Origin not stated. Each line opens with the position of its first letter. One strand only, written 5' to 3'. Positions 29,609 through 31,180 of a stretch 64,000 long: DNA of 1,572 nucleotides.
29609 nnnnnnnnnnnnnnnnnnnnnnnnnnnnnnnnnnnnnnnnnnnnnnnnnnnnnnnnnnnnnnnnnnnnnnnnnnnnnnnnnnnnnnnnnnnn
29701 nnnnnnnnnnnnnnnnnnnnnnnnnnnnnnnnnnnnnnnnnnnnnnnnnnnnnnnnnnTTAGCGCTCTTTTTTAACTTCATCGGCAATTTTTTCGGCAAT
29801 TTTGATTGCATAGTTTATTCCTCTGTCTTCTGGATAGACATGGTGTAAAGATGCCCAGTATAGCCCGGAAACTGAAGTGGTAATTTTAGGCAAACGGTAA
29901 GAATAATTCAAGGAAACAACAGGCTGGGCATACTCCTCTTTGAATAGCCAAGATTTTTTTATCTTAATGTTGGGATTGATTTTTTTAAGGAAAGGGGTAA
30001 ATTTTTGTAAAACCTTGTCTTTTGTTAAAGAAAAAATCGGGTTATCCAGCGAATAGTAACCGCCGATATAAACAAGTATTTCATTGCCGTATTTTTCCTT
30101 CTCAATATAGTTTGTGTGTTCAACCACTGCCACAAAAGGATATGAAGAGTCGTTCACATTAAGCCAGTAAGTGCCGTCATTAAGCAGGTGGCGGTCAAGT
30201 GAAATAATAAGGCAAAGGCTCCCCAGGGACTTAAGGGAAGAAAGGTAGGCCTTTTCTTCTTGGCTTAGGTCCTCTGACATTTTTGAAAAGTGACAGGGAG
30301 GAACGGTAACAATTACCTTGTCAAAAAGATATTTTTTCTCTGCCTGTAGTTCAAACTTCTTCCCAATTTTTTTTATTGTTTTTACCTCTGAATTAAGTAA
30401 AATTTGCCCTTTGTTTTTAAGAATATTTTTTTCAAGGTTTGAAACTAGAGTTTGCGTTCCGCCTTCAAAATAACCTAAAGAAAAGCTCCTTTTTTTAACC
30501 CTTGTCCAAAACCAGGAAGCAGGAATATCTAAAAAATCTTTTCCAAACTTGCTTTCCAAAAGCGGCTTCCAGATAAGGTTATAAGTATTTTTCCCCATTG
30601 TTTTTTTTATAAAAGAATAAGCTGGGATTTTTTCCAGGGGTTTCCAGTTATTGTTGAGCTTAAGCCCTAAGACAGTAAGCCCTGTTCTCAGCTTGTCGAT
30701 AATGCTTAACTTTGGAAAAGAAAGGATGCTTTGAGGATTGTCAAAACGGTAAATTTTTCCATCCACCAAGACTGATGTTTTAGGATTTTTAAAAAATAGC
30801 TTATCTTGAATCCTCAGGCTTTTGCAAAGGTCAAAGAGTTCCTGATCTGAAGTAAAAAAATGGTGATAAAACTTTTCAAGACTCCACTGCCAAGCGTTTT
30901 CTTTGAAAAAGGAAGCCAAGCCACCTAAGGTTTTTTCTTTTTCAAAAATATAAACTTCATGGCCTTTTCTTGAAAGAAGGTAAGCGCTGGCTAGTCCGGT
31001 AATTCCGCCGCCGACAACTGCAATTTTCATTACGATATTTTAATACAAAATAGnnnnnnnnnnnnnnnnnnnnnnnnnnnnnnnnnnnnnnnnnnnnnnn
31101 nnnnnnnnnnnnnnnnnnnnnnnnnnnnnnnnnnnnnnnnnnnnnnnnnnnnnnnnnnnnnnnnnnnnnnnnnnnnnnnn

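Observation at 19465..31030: Second envelope-glycosylation block: five GT-C membrane glycosyltransferases (one tandem paralog pair, one YYY/DUF2298) with LCP, GT4, SAM-MTase, HAD and a Glf-like FAD oxidoreductase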

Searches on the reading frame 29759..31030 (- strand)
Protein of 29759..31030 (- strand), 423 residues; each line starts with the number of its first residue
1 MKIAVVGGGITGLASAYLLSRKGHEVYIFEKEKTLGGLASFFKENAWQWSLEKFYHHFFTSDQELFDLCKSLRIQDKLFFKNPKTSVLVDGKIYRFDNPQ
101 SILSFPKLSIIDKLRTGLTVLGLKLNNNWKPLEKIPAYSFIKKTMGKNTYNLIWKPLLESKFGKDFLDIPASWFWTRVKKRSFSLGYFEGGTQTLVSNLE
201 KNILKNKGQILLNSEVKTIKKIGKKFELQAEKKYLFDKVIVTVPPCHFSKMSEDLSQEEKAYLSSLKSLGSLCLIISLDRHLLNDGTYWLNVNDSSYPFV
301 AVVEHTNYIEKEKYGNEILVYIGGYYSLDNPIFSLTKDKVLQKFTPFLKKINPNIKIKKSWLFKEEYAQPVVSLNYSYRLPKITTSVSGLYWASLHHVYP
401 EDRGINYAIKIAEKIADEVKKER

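Call 4: search_protein_families(library=pfam, proteins=[window:29759-31030:-], max_evalue=0.01)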
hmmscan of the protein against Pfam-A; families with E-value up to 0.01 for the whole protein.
window:29759-31030:- (423 aa): 12 families
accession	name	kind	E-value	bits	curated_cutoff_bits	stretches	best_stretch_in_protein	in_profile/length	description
PF01593.30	Amino_oxidase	-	7e-29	101.8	19.8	1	10-396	1-419/443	Flavin containing amine oxidoreductase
PF13450.12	NAD_binding_8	-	2.3e-13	50.7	21.9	1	5-72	1-68/68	NAD(P)-binding Rossmann-like domain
PF01266.30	DAO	-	5.9e-10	39.6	27.9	1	2-41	1-40/353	FAD dependent oxidoreductase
PF00070.33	Pyr_redox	-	4.7e-06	27.5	22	1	2-36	1-35/82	Pyridine nucleotide-disulphide oxidoreductase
PF12831.13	FAD_oxidored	-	8.7e-06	25.7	27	1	3-40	2-39/416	FAD dependent oxidoreductase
PF07992.20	Pyr_redox_2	-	1.3e-05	25.3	26.1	1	2-35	2-177/291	Pyridine nucleotide-disulphide oxidoreductase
PF03486.20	HI0933_like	-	1.9e-05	24.7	50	0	2-36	2-36/244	HI0933-like protein Rossmann domain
PF00890.30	FAD_binding_2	-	0.00027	20.7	20.4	1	3-42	2-40/414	FAD binding domain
PF01946.23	Thi4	-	0.0018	18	26.2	1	2-37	19-55/235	Thi4 family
PF01494.25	FAD_binding_3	-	0.0023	17.6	22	1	2-34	3-35/349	FAD binding domain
PF13738.12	Pyr_redox_3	-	0.0028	17.4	30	0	5-35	2-33/305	Pyridine nucleotide-disulphide oxidoreductase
PF00743.25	FMO-like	-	0.0039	16.1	22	1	2-45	3-45/532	Flavin-binding monooxygenase-like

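Call 5: search_protein_families(library=ncbifam, proteins=[window:29759-31030:-], max_evalue=0.01)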
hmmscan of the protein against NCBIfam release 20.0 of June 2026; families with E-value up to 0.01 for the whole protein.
window:29759-31030:- (423 aa): 79 families (the best 25 are shown)
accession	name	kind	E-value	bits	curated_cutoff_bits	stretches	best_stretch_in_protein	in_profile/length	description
NF005560.0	PRK07233.1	equivalog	7.9e-135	450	252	1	1-422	1-431/435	hypothetical protein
TIGR03467.1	HpnE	equivalog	3.5e-18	66.1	283.05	1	3-255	1-273/430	hydroxysqualene dehydroxylase HpnE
TIGR00562.1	proto_IX_ox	equivalog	7.3e-17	61.1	97.85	2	2-165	4-168/470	protoporphyrinogen oxidase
NF005547.0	PRK07208.1-3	equivalog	2.6e-14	52.9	380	1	2-177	6-179/465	hypothetical protein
NF008845.0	PRK11883.1-5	equivalog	7.4e-14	50.9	560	2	2-162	6-176/468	protoporphyrinogen oxidase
NF005548.0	PRK07208.1-4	equivalog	1.7e-13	50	389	1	2-183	5-180/488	hypothetical protein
TIGR02733.1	desat_CrtD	equivalog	1.3e-12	47.2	549.7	1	2-48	3-49/492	C-3',4' desaturase CrtD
TIGR02734.1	crtI_fam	subfamily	1.5e-12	47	238.1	1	4-49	2-47/504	phytoene desaturase family protein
NF005545.0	PRK07208.1-1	equivalog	2.7e-11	42.5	451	1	2-186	9-187/504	hypothetical protein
NF058655.1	CrtID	equivalog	6.5e-11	41.7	640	1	3-68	1-77/478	bifunctional phytoene desaturase/3,4-desaturase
NF009410.0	PRK12771.1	subfamily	8.4e-11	41.1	516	1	2-40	140-178/566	NAD(P)-binding protein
TIGR02731.1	phytoene_desat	equivalog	2e-10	40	569.4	1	2-100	1-101/453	15-cis-phytoene desaturase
NF008841.0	PRK11883.1-1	equivalog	1.5e-09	37.3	517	2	1-39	4-45/453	protoporphyrinogen oxidase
TIGR02732.1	zeta_caro_desat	equivalog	2.2e-08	33.5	622.15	1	2-88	1-85/474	9,9'-di-cis-zeta-carotene desaturase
NF005243.0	PRK06753.1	equivalog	4.2e-08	32.4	365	1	1-35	1-35/374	hypothetical protein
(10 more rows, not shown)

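Call 11: search_solved_structures(query=window:29759-31030:-, max_evalue=0.01)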
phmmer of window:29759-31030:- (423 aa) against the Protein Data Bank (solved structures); distinct sequences matched with E-value up to 0.01: 24.
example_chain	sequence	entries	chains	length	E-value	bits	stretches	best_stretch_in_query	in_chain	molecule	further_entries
3nrn_A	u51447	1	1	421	6.8e-19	71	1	1-243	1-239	uncharacterized protein PF1083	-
4mo2_B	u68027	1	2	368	8e-06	27.9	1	5-230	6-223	UDP-galactopyranose mutase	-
5mog_A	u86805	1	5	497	1.3e-05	27.2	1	2-102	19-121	Phytoene dehydrogenase, chloroplastic/chromoplastic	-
3lov_A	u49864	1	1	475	1.3e-05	27.2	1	2-90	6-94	Protoporphyrinogen oxidase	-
4zcc_A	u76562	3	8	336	0.00013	23.9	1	2-70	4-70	Renalase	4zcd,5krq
3ka7_A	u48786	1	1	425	0.00014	23.9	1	1-53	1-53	Oxidoreductase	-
3kkj_A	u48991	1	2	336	0.00025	23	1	2-64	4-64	Amine oxidase, flavin-containing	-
7rk0_A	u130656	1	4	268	0.00026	22.9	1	3-38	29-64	Thiamine thiazole synthase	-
1sez_A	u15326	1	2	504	0.00056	21.9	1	2-81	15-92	Protoporphyrinogen oxidase, mitochondrial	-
7mfm_I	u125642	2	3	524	0.00076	21.4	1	2-42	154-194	Glutamate synthase (NADPH) small chain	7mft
1reo_A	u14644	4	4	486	0.00088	21.2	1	3-49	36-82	AHPLAAO | L-amino acid oxidase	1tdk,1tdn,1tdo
9n5u_A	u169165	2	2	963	0.00094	21.1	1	2-40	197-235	NfnA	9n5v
5nmw_A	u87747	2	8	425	0.001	21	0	2-48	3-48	Flavin-containing monooxygenase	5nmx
5ts5_A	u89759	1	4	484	0.0011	20.9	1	2-49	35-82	Amine oxidase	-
4e0v_A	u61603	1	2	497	0.0012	20.8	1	2-49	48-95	L-amino-acid oxidase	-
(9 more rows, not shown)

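Call 15: find_homologous_proteins(query=window:29759-31030:-, max_evalue=1e-10)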
Query window:29759-31030:- (423 aa): 1469 proteins with E <= 1e-10 among 8000 candidates; the best 120 are listed.
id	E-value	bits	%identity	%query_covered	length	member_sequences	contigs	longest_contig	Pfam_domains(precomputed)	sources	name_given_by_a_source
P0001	2.5e-282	954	100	100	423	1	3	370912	PF01266.31,PF01593.31,PF13450.13,PF07992.21,PF00070.34,PF03486.21,PF12831.14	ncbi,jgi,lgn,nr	ncbi:FAD-dependent oxidoreductase [Candidatus Microgenomates bacterium]|jgi:protoporphyrinogen oxida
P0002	8.9e-208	708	74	100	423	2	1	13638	PF01266.31,PF01593.31,PF13450.13,PF03486.21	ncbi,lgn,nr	ncbi:NAD(P)/FAD-dependent oxidoreductase [Patescibacteria group bacterium]|nr:NAD(P)/FAD-dependent o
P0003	2.7e-205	700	74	100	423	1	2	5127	PF01266.31,PF01593.31,PF13450.13,PF00890.31,PF03486.21,PF12831.14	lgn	-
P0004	8.4e-167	573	59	100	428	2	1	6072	PF01266.31,PF01593.31,PF13450.13,PF03486.21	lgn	-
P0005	4.6e-165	567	60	99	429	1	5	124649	PF01266.31,PF01593.31,PF13450.13,PF00890.31,PF07992.21,PF03486.21,PF12831.14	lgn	-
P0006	1.3e-163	563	58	99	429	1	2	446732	PF01266.31,PF01593.31,PF13450.13,PF00890.31,PF07992.21,PF00070.34,PF03486.21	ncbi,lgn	-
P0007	6.2e-162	557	59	99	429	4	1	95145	PF01266.31,PF01593.31,PF13450.13,PF07992.21,PF00070.34,PF03486.21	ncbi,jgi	ncbi:MAG: NAD(P)/FAD-dependent oxidoreductase [Patescibacteria group bacterium]|jgi:protoporphyrinog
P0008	6.3e-162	557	58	99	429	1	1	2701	PF01266.31,PF01593.31,PF13450.13,PF00890.31,PF07992.21,PF00070.34,PF03486.21,PF12831.14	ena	-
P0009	3.2e-161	555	58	100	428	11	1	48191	PF01946.24,PF01266.31,PF01593.31,PF13450.13,PF00890.31,PF07992.21,PF03486.21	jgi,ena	-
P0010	6.2e-160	551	58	100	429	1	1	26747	PF01266.31,PF01593.31,PF13450.13,PF00890.31,PF00070.34,PF03486.21,PF12831.14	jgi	jgi:protoporphyrinogen oxidase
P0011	3.8e-159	548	57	99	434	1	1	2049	PF01266.31,PF01593.31,PF13450.13,PF00070.34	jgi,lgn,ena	-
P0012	1.9e-158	546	58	99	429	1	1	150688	PF01946.24,PF01266.31,PF01593.31,PF13450.13,PF00890.31,PF07992.21,PF00070.34,PF03486.21,PF01494.26,PF12831.14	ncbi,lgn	-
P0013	7.2e-156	537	57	99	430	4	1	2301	PF01266.31,PF01593.31,PF13450.13,PF00890.31,PF00070.34,PF03486.21,PF12831.14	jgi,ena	-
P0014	2.0e-154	532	55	100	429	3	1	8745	PF01266.31,PF01593.31,PF13450.13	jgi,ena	-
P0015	2.6e-153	529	56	99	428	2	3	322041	PF01266.31,PF01593.31,PF13450.13,PF00890.31,PF07992.21,PF00070.34,PF03486.21,PF12831.14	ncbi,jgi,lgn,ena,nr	ncbi:MAG TPA: NAD(P)/FAD-dependent oxidoreductase [Patescibacteria group bacterium]|nr:NAD(P)/FAD-de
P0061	2.8e-127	443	48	99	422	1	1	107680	PF01266.31,PF01593.31,PF13450.13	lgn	-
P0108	3.8e-116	406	44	98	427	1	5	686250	PF01266.31,PF01593.31,PF13450.13,PF07992.21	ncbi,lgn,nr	ncbi:MAG: NAD(P)/FAD-dependent oxidoreductase [Candidatus Blackburnbacteria bacterium]|nr:NAD(P)/FAD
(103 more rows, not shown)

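Call 16: find_encoding_contigs(protein=P0006, flank=10000, max_places=2)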
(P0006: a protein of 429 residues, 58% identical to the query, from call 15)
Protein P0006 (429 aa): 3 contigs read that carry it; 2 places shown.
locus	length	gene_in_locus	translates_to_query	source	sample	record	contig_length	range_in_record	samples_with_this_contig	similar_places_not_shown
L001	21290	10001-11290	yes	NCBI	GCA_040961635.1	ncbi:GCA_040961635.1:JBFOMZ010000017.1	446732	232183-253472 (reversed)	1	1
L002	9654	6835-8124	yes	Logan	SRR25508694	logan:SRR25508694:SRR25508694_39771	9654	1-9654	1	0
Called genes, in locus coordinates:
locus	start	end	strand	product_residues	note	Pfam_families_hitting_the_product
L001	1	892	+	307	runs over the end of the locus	PF00899:ThiF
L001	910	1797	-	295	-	PF00226:DnaJ, PF01556:DnaJ_C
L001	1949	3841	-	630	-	PF00012:HSP70, PF06723:MreB_Mbl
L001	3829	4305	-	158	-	PF01025:GrpE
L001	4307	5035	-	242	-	PF01628:HrcA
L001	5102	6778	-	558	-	PF03023:MurJ, PF01554:MatE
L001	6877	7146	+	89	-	PF01649:Ribosomal_S20p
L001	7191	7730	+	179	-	PF05137:PilN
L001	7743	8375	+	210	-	PF04350:PilO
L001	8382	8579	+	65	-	-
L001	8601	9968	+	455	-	PF00041:fn3 (weak), PF16656:Pur_ac_phosph_N, PF19077:Big_13 (weak)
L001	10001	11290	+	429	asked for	PF00070:Pyr_redox (faint), PF00890:FAD_binding_2 (weak), PF01266:DAO, PF01593:Amino_oxidase, PF03486:HI0933_like (faint), PF07992:Pyr_redox_2 (faint), PF13450:NAD_binding_8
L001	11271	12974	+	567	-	PF02366:PMT, PF13231:PMT_2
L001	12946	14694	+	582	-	PF13231:PMT_2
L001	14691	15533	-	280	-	PF13489:Methyltransf_23, PF02353:CMAS (weak), PF01209:Ubie_methyltran, PF07021:MetW, PF13847:Methyltransf_31, PF08241:Methyltransf_11, PF08242:Methyltransf_12, PF13649:Methyltransf_25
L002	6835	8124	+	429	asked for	PF00070:Pyr_redox (faint), PF00890:FAD_binding_2 (weak), PF01266:DAO, PF01593:Amino_oxidase, PF03486:HI0933_like (faint), PF07992:Pyr_redox_2 (faint), PF13450:NAD_binding_8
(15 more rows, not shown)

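Call 17: find_encoding_contigs(protein=P0108, flank=10000, max_places=2)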
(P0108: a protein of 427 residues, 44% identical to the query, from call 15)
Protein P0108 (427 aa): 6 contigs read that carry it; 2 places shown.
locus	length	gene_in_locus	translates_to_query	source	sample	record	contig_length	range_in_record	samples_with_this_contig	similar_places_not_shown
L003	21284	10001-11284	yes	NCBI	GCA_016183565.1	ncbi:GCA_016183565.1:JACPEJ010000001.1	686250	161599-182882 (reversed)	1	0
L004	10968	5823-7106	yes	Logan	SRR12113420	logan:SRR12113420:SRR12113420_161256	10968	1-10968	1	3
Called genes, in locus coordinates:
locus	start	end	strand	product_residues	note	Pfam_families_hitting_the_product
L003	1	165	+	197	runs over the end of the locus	PF05137:PilN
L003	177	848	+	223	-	PF04350:PilO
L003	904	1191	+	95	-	-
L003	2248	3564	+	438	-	-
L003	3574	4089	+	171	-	-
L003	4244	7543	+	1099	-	PF00082:Peptidase_S8, PF01839:FG-GAP (faint), PF13517:FG-GAP_3 (faint)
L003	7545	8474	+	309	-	-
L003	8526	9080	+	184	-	PF00963:Cohesin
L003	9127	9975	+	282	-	PF00963:Cohesin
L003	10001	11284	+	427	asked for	PF01266:DAO (weak), PF01593:Amino_oxidase, PF07992:Pyr_redox_2 (faint), PF13450:NAD_binding_8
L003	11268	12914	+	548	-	-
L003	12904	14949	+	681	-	PF10060:DUF2298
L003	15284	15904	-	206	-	PF01936:NYN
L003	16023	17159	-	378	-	PF03816:LytR_cpsA_psr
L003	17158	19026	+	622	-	PF00580:UvrD-helicase, PF13245:AAA_19, PF13604:AAA_30 (faint), PF13361:UvrD_C, PF13538:UvrD_C_2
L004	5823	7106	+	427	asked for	PF01266:DAO (weak), PF01593:Amino_oxidase, PF07992:Pyr_redox_2 (faint), PF13450:NAD_binding_8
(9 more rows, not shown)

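Call 18: find_encoding_contigs(protein=P0061, flank=10000, max_places=2)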
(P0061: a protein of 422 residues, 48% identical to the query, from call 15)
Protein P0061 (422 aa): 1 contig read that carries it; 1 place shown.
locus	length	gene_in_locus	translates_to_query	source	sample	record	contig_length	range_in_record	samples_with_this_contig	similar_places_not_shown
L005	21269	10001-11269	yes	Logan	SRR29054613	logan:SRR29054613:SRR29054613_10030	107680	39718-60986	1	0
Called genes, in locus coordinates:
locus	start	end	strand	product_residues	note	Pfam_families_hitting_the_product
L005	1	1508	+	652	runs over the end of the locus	-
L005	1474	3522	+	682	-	-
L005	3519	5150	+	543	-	PF13231:PMT_2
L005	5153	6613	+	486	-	PF13231:PMT_2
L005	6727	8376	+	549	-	PF02366:PMT, PF13231:PMT_2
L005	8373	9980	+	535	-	PF02366:PMT, PF13231:PMT_2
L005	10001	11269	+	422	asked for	PF01266:DAO (weak), PF01593:Amino_oxidase, PF13450:NAD_binding_8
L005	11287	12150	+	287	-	PF00535:Glycos_transf_2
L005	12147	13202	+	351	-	PF13439:Glyco_transf_4, PF13579:Glyco_trans_4_4 (weak), PF20706:GT4-conflict (weak), PF00534:Glycos_transf_1, PF13692:Glyco_trans_1_4, PF13524:Glyco_trans_1_2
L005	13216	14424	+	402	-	PF04188:Mannosyl_trans2 (weak)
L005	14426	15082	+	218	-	PF00535:Glycos_transf_2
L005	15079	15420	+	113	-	PF10066:DUF2304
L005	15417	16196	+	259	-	PF00535:Glycos_transf_2, PF10111:Glyco_tranf_2_2, PF13641:Glyco_tranf_2_3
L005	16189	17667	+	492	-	PF13231:PMT_2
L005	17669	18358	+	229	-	PF00535:Glycos_transf_2, PF13641:Glyco_tranf_2_3 (weak)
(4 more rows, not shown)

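Call 25: find_related_loci(query=A1, collection=genome_contigs, flank=10000)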
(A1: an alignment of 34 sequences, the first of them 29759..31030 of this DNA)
Query A1 (423 aa) in genome_contigs; peptide patterns used: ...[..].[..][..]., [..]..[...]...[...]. (x = any residue, [..] = any of these).
600 stretches matched a pattern (row limit reached: there are more); 596 encode a relative of the query (tblastn E <= 1e-3); the best 80 are kept; 80 distinct loci.
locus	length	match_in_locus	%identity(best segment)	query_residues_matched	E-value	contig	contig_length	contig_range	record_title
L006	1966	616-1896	44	1-423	3e-128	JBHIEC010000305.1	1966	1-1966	MAG: Anaerolineae bacterium isolate b3.sp2_bin.41 NODE_38610_length_1966_cov_5.443747, whole genome shotgun sequence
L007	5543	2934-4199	43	1-419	1e-117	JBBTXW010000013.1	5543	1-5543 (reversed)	MAG: Patescibacteria group bacterium isolate H51-bin053_1 H51_bin053_1_000000000013, whole genome shotgun sequence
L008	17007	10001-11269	41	1-422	4e-117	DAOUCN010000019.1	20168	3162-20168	MAG TPA_asm: Chloroflexota bacterium isolate H81_825 19246, whole genome shotgun sequence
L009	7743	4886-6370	42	1-422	2e-116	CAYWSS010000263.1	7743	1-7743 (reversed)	MAG TPA_asm: uncultured Caldilineaceae bacterium isolate binchicken_co275_173 genome assembly, contig: NODE_16183_length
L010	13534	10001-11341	43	1-422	5e-116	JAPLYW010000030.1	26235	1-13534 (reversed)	MAG: Candidatus Shapirobacteria bacterium isolate LacPavin_0419_WC90_MAG_34_15 LacPavin_0419_WC90_scaffold_212198, whole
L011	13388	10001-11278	39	1-421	6e-116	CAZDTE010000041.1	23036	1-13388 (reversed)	MAG TPA_asm: uncultured Ardenticatenales bacterium isolate binchicken_co275_99 genome assembly, contig: NODE_2751_length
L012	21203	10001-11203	46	1-416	2e-115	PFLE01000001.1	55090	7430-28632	MAG: Candidatus Shapirobacteria bacterium CG_4_10_14_0_8_um_filter_39_15 CG_4_10_14_0.8_um_filter_scaffold_663_c, whole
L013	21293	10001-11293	41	1-416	2e-115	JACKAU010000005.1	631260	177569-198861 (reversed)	MAG: Anaerolineales bacterium isolate HK-STAS-CHLO-3 HK-STAS-CHLO-3_5, whole genome shotgun sequence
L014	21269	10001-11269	41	2-419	1e-113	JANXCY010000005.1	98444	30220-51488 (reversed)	MAG: Anaerolineae bacterium isolate SKYB88 NODE_5_length_98444_cov_36.755375, whole genome shotgun sequence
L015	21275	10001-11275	44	1-421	2e-113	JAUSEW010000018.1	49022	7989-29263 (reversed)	MAG: Candidatus Levyibacteriota bacterium isolate E14_maxbin.252 E14_k141_1211168, whole genome shotgun sequence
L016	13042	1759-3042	41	1-422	8e-113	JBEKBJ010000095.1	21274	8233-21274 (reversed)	MAG: Candidatus Binatia bacterium isolate SPRUCE 133 SPRUCE_133_95, whole genome shotgun sequence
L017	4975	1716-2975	41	1-416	3e-113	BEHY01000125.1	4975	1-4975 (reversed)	Candidatus Thermoflexus japonica DNA, contig: NODE_5044_125, isolate: HRbin22, whole genome shotgun sequence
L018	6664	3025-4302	43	1-422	4e-113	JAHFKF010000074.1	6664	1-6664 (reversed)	MAG: Candidatus Levyibacteriota bacterium isolate nzgw403 NODE_10443_length_6665_cov_3.661216, whole genome shotgun sequ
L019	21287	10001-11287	40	1-416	2e-112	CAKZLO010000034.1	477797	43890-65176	MAG TPA_asm: uncultured Ardenticatenia bacterium isolate SRR5214706_bin.41_CONCOCT_v1.1_MAG genome assembly, contig: ERZ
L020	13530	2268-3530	41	1-416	1e-111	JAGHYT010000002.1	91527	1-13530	MAG: Chloroflexus sp. isolate 629F.1 NODE_9_length_91527_cov_10.898100, whole genome shotgun sequence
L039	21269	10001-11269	40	1-416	4e-108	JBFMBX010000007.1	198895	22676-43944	MAG: Chloroflexota bacterium isolate MAG175 MAG175_7, whole genome shotgun sequence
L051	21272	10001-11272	38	1-412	6e-107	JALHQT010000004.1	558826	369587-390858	MAG: Anaerolineae bacterium isolate maxbin.031 c_000000000045, whole genome shotgun sequence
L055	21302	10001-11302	40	1-422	7e-107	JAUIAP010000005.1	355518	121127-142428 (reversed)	MAG: Anaerolineae bacterium isolate 5_bin.52 NODE_30_length_355518_cov_2.010054, whole genome shotgun sequence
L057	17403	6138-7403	39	3-419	1e-106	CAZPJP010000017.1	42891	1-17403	MAG TPA_asm: uncultured Anaerolineales bacterium isolate SRP319275_co2_257 genome assembly, contig: NODE_447_length_4289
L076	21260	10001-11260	41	1-416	1e-104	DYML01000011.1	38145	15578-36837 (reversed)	MAG TPA_asm: Anaerolinea thermophila isolate SulCav_FS06-10_51_17 SulCav_FS06_10_385_length_38145_cov_11_013101, whole g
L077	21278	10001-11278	40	2-419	3e-104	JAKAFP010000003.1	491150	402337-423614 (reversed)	MAG: Chloroflexi bacterium isolate WY2.bin104 NODE_8_length_491150_cov_4.188765, whole genome shotgun sequence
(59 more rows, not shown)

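Call 30: predict_structure(alignment_id=A1)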
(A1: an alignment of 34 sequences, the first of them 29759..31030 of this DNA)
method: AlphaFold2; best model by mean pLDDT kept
length: 423 residues; sequences in the alignment: 34
mean_pLDDT: 94.9   pTM: 0.92
mean pLDDT of the five models: 94.9, 94.8, 94.7, 93.9, 93.0
residues with pLDDT >= 90: 386; 70-90: 36; 50-70: 1; < 50: 0
segments of 3 or more residues with pLDDT < 50: none
pLDDT, mean of each block of 10 residues (from residue 1): 98 98 97 95 96 94 96 98 94 89 91 94 94 97 96 91 92 93 93 98 98 98 97 97 96 96 94 97 96 91 97 97 93 96 97 96 95 93 96 94 90 94 70
secondary structure, 60 per line:
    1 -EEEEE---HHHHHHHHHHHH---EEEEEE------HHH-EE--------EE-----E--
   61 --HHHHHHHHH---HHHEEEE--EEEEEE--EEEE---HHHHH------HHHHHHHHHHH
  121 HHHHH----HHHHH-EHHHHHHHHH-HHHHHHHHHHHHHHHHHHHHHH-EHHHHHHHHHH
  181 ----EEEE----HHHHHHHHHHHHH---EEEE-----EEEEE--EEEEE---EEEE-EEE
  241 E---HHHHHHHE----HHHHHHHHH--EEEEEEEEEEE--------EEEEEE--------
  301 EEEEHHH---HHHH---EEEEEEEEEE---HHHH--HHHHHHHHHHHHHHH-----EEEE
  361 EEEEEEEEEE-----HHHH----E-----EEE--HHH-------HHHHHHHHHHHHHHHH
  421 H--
elements in order: E2-6 H10-21 E25-30 H63-71 E78-81 E84-89 E92-95 H99-103 H110-125 H130-134 H137-145 H147-168 H171-180 E185-188 H193-205 E209-212 E218-222 E225-229 E233-236 E238-241 H245-251 H257-265 E268-278 E287-292 E301-304 H311-314 E318-327 H331-334 H337-351 E357-370 H376-379 E390-392 H405-421
